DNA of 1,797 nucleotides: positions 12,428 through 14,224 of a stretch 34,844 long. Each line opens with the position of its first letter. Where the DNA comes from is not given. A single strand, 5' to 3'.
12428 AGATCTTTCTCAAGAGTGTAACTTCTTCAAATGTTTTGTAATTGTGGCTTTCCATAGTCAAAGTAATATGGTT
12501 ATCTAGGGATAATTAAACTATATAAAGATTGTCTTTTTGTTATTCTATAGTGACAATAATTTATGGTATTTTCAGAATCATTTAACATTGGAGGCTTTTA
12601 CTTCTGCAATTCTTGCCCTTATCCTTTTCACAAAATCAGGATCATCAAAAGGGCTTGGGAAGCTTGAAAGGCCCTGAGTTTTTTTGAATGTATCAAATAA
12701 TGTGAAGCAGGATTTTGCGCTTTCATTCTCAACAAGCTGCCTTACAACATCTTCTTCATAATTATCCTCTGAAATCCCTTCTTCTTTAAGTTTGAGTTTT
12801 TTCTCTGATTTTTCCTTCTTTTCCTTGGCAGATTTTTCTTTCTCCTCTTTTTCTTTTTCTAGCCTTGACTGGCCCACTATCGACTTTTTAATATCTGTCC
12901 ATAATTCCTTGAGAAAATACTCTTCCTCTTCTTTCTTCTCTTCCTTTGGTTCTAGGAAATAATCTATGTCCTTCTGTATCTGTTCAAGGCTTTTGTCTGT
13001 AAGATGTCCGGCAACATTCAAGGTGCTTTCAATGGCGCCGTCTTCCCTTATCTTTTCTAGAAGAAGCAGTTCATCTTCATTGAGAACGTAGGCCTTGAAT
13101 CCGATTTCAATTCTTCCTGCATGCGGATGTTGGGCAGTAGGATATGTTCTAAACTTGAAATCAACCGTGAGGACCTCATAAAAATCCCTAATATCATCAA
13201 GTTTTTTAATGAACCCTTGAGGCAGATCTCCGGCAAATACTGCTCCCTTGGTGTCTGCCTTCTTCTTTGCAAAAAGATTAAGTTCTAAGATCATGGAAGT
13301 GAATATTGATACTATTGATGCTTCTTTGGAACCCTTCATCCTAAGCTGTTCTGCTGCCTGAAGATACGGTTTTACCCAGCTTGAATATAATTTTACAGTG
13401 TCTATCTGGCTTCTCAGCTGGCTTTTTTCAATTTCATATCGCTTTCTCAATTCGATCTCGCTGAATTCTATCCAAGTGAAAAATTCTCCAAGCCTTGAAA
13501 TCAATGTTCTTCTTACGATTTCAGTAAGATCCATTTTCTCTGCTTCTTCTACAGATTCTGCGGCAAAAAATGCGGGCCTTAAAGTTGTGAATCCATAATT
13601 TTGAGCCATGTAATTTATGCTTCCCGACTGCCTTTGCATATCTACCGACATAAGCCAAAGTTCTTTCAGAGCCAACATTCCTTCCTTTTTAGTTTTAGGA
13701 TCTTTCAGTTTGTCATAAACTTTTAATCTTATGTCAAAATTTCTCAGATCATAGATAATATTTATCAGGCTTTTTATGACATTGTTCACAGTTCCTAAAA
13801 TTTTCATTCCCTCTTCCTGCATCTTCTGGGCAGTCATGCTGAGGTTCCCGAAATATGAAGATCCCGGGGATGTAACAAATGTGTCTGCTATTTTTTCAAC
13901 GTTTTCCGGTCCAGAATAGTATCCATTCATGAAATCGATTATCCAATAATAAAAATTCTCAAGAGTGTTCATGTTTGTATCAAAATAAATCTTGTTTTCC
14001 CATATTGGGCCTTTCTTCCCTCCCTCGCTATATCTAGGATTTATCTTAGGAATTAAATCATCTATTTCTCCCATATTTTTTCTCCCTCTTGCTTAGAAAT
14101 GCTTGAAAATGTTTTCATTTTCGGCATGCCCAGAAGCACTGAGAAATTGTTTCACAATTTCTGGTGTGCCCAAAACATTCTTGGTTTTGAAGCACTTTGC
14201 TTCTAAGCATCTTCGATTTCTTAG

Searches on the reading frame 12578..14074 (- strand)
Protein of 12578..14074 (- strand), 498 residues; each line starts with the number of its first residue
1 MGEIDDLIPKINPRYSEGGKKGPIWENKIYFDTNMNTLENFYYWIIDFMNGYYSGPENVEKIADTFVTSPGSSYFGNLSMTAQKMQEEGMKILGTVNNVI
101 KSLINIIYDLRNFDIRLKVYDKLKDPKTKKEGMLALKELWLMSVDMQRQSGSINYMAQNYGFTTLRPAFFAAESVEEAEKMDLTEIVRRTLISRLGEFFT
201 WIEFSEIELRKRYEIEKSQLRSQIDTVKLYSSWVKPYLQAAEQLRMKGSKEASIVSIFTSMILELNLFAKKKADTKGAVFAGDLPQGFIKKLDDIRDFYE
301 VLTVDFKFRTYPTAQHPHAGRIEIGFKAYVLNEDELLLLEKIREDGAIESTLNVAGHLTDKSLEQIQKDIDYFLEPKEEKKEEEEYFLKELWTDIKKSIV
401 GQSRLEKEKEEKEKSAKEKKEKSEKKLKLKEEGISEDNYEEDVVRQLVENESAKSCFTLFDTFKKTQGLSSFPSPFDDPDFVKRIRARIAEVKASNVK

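Call 24: search_protein_families(library=padloc, proteins=[window:12578-14074:-], max_evalue=0.1)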
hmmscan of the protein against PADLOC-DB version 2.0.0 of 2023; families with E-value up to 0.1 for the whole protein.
window:12578-14074:- (498 aa): 0 families

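Call 25: search_protein_families(library=phrogs, proteins=[window:12578-14074:-], max_evalue=0.1)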
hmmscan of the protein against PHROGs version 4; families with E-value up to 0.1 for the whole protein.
window:12578-14074:- (498 aa): 1 family
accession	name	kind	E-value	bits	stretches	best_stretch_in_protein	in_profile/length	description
phrog_25508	-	unknown function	0.02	15.8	1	331-370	24-60/73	-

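Call 79: search_protein_families(library=pfam, proteins=[window:12578-14074:-], max_evalue=0.001)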
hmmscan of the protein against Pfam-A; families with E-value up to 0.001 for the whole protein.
window:12578-14074:- (498 aa): 0 families
